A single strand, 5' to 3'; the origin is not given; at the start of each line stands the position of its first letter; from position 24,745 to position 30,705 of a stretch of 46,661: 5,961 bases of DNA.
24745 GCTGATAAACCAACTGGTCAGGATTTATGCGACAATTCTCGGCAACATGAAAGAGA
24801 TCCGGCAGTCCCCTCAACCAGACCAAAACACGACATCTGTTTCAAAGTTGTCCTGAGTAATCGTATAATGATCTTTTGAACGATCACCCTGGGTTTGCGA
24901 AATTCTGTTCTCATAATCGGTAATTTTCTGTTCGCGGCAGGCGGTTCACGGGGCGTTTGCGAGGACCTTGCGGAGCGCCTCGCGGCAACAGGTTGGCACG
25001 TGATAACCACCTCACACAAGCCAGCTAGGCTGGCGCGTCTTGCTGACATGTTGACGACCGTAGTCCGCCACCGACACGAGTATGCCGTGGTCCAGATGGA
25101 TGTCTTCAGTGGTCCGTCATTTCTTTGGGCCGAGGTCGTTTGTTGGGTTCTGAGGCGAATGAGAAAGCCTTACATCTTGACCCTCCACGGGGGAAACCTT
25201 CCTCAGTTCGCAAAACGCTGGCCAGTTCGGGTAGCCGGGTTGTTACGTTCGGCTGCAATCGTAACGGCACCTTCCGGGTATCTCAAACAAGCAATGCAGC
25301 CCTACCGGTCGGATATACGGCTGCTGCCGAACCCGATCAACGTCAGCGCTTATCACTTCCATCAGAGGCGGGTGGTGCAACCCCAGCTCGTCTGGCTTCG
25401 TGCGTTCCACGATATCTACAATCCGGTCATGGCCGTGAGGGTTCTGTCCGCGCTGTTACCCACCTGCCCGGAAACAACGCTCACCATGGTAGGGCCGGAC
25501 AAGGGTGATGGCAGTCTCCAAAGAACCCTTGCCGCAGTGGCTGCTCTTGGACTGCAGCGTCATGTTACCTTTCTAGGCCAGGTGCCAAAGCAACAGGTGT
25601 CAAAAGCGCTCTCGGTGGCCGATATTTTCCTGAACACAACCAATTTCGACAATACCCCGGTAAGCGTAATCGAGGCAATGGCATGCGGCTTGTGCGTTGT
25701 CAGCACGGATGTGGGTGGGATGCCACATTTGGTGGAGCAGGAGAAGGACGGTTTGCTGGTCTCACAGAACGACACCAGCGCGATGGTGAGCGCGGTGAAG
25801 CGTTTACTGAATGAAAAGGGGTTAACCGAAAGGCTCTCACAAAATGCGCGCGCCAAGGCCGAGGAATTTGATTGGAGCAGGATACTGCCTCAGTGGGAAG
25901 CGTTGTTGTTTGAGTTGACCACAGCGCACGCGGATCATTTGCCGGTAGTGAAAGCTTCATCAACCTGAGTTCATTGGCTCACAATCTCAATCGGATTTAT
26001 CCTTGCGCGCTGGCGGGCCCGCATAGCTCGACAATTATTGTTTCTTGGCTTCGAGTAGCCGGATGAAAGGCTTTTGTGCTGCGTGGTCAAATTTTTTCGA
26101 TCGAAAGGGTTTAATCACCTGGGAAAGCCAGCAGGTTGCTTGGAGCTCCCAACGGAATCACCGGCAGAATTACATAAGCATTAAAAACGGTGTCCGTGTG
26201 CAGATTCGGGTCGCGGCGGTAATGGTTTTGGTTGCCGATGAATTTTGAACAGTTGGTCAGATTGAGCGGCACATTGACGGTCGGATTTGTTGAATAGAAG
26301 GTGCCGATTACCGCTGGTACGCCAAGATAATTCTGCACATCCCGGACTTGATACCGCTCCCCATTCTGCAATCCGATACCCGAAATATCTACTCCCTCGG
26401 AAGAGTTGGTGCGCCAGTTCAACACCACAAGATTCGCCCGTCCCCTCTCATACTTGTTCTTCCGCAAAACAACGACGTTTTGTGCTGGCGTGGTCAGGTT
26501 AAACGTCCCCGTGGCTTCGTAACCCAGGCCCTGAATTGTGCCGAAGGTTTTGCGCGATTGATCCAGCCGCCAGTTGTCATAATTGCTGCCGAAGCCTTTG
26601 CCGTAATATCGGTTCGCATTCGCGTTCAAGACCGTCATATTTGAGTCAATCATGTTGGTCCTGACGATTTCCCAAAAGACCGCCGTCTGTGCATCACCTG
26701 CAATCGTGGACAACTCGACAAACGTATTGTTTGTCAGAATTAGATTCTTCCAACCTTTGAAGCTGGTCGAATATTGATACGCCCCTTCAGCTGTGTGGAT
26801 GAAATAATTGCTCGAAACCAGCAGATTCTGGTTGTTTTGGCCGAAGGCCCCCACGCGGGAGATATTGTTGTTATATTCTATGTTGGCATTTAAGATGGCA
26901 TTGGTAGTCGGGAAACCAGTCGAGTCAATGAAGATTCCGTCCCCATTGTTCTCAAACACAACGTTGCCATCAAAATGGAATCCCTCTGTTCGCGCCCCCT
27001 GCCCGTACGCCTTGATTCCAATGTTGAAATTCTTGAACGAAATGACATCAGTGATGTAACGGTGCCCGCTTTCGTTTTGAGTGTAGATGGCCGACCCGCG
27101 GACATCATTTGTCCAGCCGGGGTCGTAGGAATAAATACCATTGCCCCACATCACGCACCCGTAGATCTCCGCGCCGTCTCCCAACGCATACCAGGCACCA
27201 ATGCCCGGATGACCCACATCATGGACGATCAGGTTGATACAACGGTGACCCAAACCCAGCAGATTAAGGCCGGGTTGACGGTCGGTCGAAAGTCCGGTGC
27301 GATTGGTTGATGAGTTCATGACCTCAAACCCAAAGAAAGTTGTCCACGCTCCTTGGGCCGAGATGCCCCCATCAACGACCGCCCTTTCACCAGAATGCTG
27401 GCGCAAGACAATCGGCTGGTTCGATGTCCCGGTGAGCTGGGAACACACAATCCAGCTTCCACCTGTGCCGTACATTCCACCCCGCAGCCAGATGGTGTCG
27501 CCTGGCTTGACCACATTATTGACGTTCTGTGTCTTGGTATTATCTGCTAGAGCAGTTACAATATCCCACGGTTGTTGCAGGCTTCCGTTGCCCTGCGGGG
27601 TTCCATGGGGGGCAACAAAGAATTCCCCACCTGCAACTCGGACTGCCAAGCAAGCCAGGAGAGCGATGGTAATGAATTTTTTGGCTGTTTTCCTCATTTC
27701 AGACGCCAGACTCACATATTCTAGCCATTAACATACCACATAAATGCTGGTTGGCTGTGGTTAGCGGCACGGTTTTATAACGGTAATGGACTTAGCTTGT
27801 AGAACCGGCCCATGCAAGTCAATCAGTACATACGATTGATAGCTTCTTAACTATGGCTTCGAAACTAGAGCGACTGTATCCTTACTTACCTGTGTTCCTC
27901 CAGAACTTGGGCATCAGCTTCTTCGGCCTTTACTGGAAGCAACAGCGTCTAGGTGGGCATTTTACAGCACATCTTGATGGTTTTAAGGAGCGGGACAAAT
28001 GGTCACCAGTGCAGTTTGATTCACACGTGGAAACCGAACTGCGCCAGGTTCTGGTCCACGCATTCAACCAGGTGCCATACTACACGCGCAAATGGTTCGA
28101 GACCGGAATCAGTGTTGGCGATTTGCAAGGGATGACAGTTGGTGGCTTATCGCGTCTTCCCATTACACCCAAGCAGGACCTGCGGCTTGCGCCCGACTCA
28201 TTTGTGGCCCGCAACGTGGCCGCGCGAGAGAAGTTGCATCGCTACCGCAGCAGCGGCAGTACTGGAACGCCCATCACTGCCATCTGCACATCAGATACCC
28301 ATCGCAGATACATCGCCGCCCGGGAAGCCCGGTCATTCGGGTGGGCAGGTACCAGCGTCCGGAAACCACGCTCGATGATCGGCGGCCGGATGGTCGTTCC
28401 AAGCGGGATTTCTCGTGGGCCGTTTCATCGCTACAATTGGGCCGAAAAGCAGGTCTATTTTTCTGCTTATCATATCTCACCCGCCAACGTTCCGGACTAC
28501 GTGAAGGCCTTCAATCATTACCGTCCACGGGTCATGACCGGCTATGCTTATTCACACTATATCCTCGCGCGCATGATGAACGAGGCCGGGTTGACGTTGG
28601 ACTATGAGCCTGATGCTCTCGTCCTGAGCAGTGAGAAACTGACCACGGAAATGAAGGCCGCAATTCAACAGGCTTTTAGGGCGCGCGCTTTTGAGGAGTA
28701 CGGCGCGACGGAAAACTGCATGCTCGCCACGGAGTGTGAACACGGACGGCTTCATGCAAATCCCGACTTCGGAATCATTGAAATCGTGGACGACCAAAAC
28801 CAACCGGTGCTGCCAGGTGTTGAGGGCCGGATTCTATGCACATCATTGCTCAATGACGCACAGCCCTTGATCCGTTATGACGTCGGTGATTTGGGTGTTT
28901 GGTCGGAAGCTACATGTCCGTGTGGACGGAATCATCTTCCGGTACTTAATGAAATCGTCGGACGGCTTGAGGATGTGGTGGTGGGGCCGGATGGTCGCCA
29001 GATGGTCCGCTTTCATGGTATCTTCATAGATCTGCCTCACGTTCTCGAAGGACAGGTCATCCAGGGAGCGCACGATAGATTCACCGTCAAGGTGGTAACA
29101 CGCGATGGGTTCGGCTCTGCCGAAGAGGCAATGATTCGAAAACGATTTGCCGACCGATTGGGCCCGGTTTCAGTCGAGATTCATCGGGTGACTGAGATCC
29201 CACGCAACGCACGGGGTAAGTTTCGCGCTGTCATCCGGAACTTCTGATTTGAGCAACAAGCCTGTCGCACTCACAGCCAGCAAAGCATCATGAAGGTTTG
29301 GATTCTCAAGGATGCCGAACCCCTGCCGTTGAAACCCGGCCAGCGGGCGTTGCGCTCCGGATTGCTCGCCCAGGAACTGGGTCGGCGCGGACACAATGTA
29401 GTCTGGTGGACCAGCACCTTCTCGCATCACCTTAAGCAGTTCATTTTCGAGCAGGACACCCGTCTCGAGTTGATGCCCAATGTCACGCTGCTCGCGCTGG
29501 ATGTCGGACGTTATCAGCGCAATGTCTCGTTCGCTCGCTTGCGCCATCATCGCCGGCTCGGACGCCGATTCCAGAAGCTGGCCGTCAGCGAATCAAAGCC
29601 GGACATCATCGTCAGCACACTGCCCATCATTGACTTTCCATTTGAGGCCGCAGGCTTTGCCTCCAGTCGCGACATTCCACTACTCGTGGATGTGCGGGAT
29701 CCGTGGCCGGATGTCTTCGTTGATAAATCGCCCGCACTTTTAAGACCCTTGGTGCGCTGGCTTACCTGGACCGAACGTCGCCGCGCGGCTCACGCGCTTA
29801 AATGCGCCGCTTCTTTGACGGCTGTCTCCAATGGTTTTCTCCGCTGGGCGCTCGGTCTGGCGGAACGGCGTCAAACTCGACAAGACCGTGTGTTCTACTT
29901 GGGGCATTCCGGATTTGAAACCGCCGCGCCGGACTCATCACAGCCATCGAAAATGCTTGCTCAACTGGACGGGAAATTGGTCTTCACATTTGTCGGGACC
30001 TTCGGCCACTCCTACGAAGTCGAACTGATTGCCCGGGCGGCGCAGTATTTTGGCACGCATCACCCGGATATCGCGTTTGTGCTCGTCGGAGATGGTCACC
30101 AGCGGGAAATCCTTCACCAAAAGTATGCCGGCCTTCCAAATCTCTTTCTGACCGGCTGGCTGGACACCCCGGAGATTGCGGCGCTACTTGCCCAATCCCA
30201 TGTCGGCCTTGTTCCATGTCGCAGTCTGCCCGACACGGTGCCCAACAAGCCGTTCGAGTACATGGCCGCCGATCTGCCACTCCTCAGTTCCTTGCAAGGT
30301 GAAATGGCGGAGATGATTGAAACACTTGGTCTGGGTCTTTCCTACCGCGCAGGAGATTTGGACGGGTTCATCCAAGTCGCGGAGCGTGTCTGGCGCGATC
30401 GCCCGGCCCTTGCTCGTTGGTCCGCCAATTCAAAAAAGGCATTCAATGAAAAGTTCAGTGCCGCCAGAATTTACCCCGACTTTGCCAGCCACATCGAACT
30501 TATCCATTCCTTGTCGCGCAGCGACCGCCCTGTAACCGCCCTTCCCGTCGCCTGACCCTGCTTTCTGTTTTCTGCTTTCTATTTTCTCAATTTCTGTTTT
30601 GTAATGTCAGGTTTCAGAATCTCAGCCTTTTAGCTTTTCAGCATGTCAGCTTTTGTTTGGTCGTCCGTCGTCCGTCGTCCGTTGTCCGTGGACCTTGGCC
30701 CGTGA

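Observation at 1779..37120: Mosaic family of A-poor short-period repeat modules fills almost every gene junction of the EPS locus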

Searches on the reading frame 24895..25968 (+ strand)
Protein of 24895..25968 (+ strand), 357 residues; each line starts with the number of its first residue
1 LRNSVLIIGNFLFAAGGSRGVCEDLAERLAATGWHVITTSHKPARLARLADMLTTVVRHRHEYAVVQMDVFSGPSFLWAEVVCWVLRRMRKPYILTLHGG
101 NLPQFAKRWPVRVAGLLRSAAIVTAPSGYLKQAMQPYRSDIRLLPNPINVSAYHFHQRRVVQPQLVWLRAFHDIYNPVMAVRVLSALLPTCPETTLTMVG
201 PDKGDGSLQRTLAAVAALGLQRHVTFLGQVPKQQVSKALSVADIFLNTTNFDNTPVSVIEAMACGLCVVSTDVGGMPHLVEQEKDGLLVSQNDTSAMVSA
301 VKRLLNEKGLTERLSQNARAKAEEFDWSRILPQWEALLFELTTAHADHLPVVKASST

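Call 64: search_protein_families(library=pfam, proteins=[window:24895-25968:+], max_evalue=0.01)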
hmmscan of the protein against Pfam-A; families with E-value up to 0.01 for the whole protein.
window:24895-25968:+ (357 aa): 5 families
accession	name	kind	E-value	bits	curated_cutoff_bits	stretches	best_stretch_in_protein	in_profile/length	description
PF00534.26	Glycos_transf_1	-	8.3e-27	94.2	26.4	1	176-320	29-171/172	Glycosyl transferases group 1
PF13692.12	Glyco_trans_1_4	-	2.6e-26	93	27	1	176-306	16-141/142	Glycosyl transferases group 1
PF13524.12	Glyco_trans_1_2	-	1.1e-11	45.3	25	1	223-333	28-141/144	Glycosyl transferase-like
PF13439.12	Glyco_transf_4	-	1.5e-08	35.3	28.5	1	49-151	54-169/170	Glycosyltransferase Family 4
PF00106.31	adh_short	-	0.0031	17.5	26.6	1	15-70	6-58/195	short chain dehydrogenase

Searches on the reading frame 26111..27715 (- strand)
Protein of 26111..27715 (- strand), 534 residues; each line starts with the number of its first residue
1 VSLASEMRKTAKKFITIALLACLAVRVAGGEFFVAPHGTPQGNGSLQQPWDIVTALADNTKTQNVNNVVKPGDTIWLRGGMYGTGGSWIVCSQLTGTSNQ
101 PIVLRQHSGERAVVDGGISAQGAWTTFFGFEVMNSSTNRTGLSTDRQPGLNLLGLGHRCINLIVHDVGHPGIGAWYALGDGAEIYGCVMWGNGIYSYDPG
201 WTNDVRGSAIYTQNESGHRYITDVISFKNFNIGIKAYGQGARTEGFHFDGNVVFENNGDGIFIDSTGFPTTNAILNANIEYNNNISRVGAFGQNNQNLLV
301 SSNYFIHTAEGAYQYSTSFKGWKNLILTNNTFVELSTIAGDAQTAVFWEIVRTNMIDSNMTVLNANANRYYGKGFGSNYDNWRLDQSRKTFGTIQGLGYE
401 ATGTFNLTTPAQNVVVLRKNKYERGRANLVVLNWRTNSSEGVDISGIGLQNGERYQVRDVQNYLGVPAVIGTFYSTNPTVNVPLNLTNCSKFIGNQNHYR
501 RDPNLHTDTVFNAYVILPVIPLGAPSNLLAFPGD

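Call 11: search_protein_families(library=pfam, proteins=[window:26111-27715:-])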
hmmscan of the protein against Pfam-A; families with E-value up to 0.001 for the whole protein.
window:26111-27715:- (534 aa): 0 families

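Call 82: search_protein_families(library=ncbifam, proteins=[window:26111-27715:-], max_evalue=0.01)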
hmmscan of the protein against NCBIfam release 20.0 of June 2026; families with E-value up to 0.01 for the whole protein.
window:26111-27715:- (534 aa): 1 family
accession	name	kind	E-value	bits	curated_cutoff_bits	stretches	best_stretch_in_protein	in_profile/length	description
NF041899.1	pec_ly_PelN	equivalog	6.1e-08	31.9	740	1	6-105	2-91/437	pectate lyase PelN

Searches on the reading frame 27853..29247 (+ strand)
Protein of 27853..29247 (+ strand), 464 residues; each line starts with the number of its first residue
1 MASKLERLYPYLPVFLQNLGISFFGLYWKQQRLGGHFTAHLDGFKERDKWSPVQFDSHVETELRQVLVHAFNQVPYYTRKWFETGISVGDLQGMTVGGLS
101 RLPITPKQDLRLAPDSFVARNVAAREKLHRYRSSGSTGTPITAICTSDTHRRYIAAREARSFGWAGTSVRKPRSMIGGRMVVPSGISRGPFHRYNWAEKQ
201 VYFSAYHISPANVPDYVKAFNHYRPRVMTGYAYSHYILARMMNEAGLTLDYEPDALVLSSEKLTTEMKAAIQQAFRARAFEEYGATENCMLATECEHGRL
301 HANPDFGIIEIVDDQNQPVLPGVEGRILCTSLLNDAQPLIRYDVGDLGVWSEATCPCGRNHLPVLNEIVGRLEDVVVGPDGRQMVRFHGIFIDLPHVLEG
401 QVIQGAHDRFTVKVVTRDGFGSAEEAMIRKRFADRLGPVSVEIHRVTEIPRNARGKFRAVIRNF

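Call 11: search_protein_families(library=pfam, proteins=[window:27853-29247:+])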
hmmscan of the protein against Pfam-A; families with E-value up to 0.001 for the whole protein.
window:27853-29247:+ (464 aa): 1 family
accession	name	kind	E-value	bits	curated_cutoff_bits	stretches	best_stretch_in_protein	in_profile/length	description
PF00501.34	AMP-binding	-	5.4e-05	22.6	29.9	1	216-329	248-374/384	AMP-binding enzyme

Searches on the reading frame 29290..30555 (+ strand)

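Call 11: search_protein_families(library=pfam, proteins=[window:29290-30555:+])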
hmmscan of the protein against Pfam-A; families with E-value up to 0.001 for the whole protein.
window:29290-30555:+ (421 aa): 4 families
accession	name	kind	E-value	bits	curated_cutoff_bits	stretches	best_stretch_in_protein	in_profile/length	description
PF13692.12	Glyco_trans_1_4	-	8e-15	55.8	27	1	231-370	3-142/142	Glycosyl transferases group 1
PF00534.26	Glycos_transf_1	-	1e-12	48.3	26.4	1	227-383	13-171/172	Glycosyl transferases group 1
PF13439.12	Glyco_transf_4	-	1.3e-06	28.9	28.5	1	26-184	11-145/170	Glycosyltransferase Family 4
PF13524.12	Glyco_trans_1_2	-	1.3e-05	25.6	25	1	258-345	12-91/144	Glycosyl transferase-like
